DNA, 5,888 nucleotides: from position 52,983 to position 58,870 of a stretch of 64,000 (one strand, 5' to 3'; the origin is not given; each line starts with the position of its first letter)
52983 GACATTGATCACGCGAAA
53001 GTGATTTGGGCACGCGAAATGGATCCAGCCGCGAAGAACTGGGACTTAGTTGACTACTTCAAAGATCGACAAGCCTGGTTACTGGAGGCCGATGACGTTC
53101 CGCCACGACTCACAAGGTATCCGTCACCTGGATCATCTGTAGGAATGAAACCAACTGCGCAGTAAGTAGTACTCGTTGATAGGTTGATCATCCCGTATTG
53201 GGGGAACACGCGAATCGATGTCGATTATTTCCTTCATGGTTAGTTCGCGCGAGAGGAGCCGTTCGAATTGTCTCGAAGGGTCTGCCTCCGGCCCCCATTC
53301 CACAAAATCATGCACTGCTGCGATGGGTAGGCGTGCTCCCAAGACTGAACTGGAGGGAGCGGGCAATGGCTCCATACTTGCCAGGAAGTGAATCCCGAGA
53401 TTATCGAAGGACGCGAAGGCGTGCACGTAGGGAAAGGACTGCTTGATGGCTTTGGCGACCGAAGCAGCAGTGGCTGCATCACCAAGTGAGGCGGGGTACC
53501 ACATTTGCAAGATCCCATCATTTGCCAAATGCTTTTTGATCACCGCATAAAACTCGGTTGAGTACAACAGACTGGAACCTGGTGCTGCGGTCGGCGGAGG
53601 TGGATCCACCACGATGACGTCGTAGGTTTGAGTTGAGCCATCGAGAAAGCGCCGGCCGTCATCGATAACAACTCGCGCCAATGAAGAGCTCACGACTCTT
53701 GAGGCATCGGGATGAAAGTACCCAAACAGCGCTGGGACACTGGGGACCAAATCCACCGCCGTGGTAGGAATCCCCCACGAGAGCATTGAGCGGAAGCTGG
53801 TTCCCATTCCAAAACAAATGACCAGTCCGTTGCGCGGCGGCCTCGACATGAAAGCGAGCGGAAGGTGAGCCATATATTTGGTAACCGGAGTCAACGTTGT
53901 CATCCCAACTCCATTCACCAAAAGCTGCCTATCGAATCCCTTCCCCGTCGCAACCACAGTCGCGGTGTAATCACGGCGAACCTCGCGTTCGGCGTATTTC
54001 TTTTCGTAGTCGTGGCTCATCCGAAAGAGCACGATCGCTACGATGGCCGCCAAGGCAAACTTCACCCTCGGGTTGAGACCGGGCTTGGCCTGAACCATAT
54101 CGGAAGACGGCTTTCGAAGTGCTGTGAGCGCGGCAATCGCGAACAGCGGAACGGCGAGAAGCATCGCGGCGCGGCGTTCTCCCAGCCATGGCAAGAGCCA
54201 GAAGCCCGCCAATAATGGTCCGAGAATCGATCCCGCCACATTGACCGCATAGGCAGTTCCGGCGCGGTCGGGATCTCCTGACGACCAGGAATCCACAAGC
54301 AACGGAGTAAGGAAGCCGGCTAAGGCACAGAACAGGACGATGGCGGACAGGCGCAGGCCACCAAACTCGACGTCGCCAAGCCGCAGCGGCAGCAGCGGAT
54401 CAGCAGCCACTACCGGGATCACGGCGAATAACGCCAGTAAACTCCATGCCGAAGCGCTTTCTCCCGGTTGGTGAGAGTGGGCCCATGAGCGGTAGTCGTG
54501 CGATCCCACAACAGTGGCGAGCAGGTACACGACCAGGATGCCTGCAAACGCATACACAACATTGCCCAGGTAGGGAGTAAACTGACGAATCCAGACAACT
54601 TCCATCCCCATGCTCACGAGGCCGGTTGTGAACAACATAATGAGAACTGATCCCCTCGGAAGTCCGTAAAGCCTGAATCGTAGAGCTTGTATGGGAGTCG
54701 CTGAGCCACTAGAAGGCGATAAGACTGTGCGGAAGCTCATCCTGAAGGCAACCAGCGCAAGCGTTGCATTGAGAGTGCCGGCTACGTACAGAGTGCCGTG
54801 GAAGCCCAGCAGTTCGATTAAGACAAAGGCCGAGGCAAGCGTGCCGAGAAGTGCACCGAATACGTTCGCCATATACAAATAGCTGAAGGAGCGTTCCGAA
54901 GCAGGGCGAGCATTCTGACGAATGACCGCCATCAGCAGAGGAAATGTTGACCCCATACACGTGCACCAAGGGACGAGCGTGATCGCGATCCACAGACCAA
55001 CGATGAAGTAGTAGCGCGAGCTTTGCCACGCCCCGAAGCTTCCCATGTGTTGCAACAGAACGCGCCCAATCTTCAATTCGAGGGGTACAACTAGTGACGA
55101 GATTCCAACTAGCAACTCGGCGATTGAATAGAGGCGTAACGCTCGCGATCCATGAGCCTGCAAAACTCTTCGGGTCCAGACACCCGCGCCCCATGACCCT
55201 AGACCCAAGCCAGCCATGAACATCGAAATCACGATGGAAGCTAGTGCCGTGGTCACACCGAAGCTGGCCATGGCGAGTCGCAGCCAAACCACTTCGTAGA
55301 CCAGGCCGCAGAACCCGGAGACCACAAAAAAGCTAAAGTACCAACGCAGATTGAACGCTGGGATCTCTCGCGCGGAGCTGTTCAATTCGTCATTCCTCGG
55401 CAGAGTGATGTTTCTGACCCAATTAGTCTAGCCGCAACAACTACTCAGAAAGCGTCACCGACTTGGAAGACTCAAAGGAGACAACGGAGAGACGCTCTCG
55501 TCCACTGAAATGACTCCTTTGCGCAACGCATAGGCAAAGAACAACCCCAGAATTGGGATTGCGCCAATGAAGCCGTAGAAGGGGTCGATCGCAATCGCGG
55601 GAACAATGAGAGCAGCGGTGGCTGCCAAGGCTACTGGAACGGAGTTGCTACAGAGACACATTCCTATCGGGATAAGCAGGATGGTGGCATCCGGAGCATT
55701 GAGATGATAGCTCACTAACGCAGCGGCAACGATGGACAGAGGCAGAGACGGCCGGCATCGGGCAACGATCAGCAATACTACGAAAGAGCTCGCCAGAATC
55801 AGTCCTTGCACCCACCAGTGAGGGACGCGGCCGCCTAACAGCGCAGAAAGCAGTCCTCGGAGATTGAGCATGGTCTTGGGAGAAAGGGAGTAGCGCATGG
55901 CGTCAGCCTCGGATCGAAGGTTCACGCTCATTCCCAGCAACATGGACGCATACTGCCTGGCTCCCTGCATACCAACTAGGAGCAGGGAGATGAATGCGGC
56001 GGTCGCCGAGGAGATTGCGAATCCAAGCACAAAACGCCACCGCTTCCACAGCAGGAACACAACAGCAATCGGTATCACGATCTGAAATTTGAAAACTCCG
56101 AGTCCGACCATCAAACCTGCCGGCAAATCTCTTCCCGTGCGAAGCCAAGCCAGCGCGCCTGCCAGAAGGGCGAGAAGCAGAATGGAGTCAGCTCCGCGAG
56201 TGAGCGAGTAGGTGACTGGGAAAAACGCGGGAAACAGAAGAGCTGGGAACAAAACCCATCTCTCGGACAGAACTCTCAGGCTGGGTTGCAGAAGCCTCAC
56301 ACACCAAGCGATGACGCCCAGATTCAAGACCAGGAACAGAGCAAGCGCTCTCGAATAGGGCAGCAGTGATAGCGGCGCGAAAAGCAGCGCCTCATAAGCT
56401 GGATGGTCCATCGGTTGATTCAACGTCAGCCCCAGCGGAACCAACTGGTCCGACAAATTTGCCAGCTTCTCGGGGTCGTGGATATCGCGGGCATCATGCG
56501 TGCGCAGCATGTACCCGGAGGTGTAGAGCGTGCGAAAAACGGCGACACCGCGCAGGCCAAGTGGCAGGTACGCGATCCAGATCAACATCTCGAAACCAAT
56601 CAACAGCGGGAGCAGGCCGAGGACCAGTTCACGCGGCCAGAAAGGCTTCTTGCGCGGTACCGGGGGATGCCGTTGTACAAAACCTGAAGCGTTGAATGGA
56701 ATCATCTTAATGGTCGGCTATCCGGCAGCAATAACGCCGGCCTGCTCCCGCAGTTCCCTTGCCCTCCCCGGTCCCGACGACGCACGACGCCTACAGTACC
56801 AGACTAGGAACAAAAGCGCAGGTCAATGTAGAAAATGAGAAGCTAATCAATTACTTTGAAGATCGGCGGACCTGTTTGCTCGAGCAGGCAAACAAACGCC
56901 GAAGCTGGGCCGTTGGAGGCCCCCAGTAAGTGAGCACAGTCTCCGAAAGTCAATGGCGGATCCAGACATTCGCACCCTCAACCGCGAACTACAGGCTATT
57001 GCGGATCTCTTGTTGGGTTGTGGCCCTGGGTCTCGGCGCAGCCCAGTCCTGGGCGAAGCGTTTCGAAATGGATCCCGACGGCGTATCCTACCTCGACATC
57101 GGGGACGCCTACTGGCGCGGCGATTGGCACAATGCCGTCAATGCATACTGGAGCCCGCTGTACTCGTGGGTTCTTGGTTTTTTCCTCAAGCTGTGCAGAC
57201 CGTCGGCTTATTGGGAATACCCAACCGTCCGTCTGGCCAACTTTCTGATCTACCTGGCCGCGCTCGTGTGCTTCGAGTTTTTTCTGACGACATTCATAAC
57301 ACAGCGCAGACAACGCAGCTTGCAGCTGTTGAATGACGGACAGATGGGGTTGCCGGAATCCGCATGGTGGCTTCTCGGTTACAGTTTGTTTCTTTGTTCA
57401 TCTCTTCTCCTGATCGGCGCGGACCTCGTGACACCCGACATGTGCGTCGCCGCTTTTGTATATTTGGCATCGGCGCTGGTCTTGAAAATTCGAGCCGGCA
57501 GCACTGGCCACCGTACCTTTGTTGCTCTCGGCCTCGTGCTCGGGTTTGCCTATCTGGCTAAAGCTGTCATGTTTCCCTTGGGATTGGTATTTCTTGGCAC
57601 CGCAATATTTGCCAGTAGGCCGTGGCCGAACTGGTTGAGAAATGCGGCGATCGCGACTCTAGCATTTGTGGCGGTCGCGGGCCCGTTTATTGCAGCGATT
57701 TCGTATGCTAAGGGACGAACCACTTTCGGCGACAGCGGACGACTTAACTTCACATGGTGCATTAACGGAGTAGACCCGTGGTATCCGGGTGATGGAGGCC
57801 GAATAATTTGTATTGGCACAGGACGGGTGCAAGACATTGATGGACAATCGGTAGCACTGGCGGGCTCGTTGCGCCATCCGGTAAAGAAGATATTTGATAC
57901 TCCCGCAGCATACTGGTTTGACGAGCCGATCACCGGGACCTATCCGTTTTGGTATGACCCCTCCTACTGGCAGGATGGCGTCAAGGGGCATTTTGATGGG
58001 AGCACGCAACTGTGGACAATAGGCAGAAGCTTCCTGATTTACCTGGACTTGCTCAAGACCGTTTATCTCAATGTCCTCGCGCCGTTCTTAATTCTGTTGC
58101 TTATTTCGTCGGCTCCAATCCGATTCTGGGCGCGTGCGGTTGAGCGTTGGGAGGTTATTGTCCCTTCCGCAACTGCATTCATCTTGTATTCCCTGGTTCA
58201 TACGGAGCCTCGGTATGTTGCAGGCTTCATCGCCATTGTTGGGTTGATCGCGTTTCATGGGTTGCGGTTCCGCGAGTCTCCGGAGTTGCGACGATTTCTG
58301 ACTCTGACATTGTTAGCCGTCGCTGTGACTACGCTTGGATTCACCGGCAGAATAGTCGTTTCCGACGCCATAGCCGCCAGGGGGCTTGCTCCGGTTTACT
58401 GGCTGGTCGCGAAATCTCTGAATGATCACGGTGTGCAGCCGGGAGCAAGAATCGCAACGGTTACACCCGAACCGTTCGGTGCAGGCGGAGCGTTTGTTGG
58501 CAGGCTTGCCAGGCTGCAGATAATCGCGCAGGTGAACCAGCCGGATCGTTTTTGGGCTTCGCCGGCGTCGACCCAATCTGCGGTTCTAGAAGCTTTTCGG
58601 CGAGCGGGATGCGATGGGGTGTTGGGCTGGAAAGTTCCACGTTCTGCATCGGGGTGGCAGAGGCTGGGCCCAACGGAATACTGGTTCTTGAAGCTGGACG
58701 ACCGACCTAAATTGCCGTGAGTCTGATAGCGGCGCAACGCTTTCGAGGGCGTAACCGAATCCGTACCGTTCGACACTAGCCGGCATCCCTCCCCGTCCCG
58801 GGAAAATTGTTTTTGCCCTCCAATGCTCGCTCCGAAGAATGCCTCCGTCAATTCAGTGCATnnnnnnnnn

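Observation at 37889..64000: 26-kb locus packed with GT-C-like membrane proteins plus two polyprenyl-phosphate GT2s: an expanded Gtr/Arn-type periplasmic glycosylation system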

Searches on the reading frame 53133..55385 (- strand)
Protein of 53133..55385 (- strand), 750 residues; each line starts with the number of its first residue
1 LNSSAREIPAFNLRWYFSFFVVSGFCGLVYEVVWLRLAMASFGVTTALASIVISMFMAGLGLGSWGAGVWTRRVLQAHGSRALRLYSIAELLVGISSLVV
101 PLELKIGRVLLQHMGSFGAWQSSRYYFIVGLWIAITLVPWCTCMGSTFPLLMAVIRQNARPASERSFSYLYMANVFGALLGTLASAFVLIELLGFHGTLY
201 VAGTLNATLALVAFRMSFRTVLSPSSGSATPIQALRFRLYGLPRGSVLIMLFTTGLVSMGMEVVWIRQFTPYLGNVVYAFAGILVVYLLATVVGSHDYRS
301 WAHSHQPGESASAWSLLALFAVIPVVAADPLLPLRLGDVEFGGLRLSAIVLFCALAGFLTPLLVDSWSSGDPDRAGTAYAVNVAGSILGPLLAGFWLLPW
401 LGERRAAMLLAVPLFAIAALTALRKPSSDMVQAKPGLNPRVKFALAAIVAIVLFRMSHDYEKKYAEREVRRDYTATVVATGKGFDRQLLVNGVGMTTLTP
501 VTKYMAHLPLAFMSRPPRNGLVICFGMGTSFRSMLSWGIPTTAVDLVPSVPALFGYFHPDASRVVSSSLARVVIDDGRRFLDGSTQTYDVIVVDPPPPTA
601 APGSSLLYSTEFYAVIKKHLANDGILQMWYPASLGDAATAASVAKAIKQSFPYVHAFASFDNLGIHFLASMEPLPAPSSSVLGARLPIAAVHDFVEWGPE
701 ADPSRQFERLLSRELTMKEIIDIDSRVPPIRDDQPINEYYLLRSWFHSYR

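Call 4: search_protein_families(library=pfam, proteins=[window:53133-55385:-], max_evalue=0.01)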
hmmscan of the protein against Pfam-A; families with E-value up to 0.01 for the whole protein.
window:53133-55385:- (750 aa): 1 family
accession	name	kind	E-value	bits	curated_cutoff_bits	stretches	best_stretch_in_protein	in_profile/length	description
PF01564.23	Spermine_synth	-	7.4e-09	35.8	22.9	1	501-657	4-159/186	Spermine/spermidine synthase domain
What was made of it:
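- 53133..55385 (-): Fused polytopic membrane domain and spermidine-synthase-like domain. A conserved member of the cluster; role unknown. Pfam Spermine_synth (call 4).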

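Call 11: search_protein_families(library=ncbifam, proteins=[window:53133-55385:-], max_evalue=0.01)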
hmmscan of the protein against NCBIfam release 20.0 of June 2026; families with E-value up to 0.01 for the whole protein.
window:53133-55385:- (750 aa): 5 families
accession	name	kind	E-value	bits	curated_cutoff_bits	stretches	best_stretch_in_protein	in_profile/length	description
NF002956.0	PRK03612.1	equivalog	1.9e-33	115.7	472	2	246-660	21-451/522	polyamine aminopropyltransferase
NF037959.1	MFS_SpdSyn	subfamily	9.8e-27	93.8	40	3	258-429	4-186/480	fused MFS/spermidine synthase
NF002010.0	PRK00811.1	equivalog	2.2e-16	60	260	1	471-658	31-221/287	polyamine aminopropyltransferase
TIGR00417.1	speE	equivalog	2.7e-13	49.8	249.55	1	476-656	30-212/271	spermidine synthase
NF002435.0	PRK01581.1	equivalog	1.9e-07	30.5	537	1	571-655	210-293/374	polyamine aminopropyltransferase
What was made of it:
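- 53133..55385 (-): NCBIfam NF037959 'fused MFS/spermidine synthase' at 93.8 bits against a cutoff of 40 (call 11).
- On NCBIfam NF037959 fused MFS/spermidine synthase: 93.8 bits against 40 for 53133-55385 (call 11).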

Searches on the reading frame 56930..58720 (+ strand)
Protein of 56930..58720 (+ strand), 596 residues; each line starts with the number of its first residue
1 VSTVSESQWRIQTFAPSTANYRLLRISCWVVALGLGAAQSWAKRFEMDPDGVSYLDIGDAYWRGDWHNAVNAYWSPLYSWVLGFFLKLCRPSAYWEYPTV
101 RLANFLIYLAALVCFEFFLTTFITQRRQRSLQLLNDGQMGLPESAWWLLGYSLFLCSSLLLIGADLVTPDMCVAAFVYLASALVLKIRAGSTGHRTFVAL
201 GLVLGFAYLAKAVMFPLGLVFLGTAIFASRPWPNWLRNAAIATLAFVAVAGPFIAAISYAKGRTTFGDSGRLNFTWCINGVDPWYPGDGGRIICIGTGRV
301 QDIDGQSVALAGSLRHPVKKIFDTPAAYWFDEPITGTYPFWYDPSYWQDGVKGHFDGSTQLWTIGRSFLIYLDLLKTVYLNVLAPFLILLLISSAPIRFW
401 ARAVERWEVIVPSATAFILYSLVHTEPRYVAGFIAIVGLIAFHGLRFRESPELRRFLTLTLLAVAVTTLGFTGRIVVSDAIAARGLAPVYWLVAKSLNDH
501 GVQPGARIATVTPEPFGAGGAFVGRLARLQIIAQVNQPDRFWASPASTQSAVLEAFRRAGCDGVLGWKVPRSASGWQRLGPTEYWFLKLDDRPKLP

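Call 5: search_protein_families(library=pfam, proteins=[window:56930-58720:+], max_evalue=0.01)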
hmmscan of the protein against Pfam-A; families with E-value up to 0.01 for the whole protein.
window:56930-58720:+ (596 aa): 0 families
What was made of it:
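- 56930..58720 (+): U3: divergent PMT_2/ArnT-like GT-C candidate with a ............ motif. No Pfam hit of its own (call 5).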

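Call 11: search_protein_families(library=ncbifam, proteins=[window:56930-58720:+], max_evalue=0.01)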
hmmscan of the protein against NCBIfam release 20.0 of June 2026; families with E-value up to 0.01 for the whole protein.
window:56930-58720:+ (596 aa): 0 families

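Call 13: search_solved_structures(query=window:56930-58720:+, max_evalue=10)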
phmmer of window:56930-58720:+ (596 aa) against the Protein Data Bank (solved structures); distinct sequences matched with E-value up to 10: 2.
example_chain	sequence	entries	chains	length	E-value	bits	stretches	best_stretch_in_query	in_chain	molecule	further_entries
2e2k_A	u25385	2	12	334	1.1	10.9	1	274-299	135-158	Formamidase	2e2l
2dyu_A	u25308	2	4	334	1.2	10.8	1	274-298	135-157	Formamidase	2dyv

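Call 45: find_homologous_proteins(query=window:56930-58720:+, max_evalue=0.001)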
Query window:56930-58720:+ (596 aa): 1286 proteins with E <= 0.001 among 8000 candidates; the best 120 are listed.
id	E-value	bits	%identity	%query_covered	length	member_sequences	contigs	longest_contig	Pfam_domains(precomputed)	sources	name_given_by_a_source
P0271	0.0e+0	1372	100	100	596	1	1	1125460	-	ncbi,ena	-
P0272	3.6e-289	979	72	100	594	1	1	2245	-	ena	-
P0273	2.3e-277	940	70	99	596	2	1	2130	-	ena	-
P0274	5.7e-275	932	68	100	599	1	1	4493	-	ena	-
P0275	2.3e-265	900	66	100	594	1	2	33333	-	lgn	-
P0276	3.2e-234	797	62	95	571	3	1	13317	-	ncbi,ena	-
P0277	1.5e-231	789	61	99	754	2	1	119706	-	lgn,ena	-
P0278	2.1e-225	768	59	100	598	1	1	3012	-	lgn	-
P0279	1.4e-213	729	56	99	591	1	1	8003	-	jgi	jgi:hypothetical protein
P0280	4.5e-200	685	53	99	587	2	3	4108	-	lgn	-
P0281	4.2e-187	642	51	99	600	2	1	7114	-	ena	-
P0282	4.8e-175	602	50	97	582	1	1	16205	-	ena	-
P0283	2.6e-174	600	49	97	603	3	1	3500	-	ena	-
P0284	2.9e-173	596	49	94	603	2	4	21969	-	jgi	jgi:hypothetical protein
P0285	3.2e-173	596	49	97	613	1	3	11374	-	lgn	-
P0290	2.0e-168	580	48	95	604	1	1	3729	PF13231.13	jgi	jgi:hypothetical protein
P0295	2.1e-166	573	47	100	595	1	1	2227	PF13231.13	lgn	-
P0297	1.1e-165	571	49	98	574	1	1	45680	-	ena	-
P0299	4.2e-165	569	48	94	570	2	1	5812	PF13231.13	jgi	jgi:hypothetical protein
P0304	2.5e-162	560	48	97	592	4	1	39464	PF13231.13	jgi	jgi:hypothetical protein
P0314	5.0e-160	552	47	94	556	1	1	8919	PF13231.13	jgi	jgi:hypothetical protein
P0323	2.8e-158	547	45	95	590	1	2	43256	PF13231.13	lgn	-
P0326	2.3e-157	543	46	97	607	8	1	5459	PF13231.13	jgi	jgi:hypothetical protein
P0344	4.9e-151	523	46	98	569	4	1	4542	PF13231.13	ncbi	-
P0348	4.5e-150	519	46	96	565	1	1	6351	PF13231.13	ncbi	-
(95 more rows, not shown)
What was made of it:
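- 56930..58720 (+): Two homologues are named 'ArnT-like' by JGI (call 45).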

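Call 47: search_solved_structures(query=A2, max_evalue=1)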
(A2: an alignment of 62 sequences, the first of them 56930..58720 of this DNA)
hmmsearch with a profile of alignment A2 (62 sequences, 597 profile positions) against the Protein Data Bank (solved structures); distinct sequences matched with E-value up to 1: 0.

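Call 66: search_protein_families(library=pfam, alignment_id=A2, max_evalue=0.1)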
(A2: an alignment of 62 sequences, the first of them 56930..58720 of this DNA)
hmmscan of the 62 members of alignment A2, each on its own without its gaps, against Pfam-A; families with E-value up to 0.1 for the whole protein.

A. member 1, window:56930-58720:+ (596 aa): 0 families

B. families by the number of members that match (of 62 scanned): 12 families
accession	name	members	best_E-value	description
PF13231.12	PMT_2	32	2.2e-06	Dolichyl-phosphate-mannose-protein mannosyltransferase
PF03901.23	Glyco_transf_22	1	0.0023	Alg9-like mannosyltransferase family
PF14936.11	p53-inducible11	1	0.0057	Tumour protein p53-inducible protein 11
PF11670.13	MSP1a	1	0.026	Major surface protein 1a (MSP1a)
PF11862.13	DUF3382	1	0.027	Domain of unknown function (DUF3382)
PF14417.12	MEDS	1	0.027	MEDS: MEthanogen/methylotroph, DcmR Sensory domain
PF15664.10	TMEM252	1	0.057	Transmembrane protein 252 family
PF23396.1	DUF7103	1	0.067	Family of unknown function (DUF7103)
PF14986.11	DUF4514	1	0.079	Domain of unknown function (DUF4514)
PF04023.20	FeoA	1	0.079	FeoA domain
PF15940.10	YjcB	1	0.086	Family of unknown function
PF00501.34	AMP-binding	1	0.087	AMP-binding enzyme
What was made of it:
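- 56930..58720 (+): 32 of 62 family members hit PMT_2, best 2.2e-6 (call 66).
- Checked: 56930-58720 has no hit of its own, but 32 of 62 family members hit PMT_2 (call 66).
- In the U3 family 32 of 62 members hit PMT_2 (call 66).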

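Call 99: find_encoding_contigs(protein=P0297, flank=10000, max_places=1)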
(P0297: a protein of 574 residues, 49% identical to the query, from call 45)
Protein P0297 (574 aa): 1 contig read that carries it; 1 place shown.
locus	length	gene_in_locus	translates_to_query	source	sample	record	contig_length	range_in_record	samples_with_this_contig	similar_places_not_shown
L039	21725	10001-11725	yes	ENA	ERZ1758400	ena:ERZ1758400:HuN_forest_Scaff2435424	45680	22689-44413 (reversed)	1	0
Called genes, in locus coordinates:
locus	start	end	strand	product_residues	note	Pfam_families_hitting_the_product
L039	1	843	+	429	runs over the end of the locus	PF09594:GT87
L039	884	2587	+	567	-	-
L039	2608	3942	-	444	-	-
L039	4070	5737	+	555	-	-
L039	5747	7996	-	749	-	PF01564:Spermine_synth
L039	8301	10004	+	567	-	-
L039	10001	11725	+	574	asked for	-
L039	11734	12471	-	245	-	PF05711:TylF, PF13578:Methyltransf_24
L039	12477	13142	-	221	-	PF13489:Methyltransf_23, PF07021:MetW, PF13847:Methyltransf_31 (faint), PF08241:Methyltransf_11, PF08242:Methyltransf_12 (weak), PF13649:Methyltransf_25 (weak)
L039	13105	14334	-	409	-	PF00535:Glycos_transf_2, PF13641:Glyco_tranf_2_3 (weak), PF26629:GT2_TM_C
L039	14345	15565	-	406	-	PF13641:Glyco_tranf_2_3 (weak), PF00535:Glycos_transf_2, PF26629:GT2_TM_C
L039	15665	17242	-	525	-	-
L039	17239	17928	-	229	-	PF00535:Glycos_transf_2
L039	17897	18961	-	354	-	PF01073:3Beta_HSD, PF01370:Epimerase, PF07993:NAD_binding_4 (faint), PF13460:NAD_binding_10, PF16363:GDP_Man_Dehyd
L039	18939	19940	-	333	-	PF01370:Epimerase, PF04321:RmlD_sub_bind (faint), PF16363:GDP_Man_Dehyd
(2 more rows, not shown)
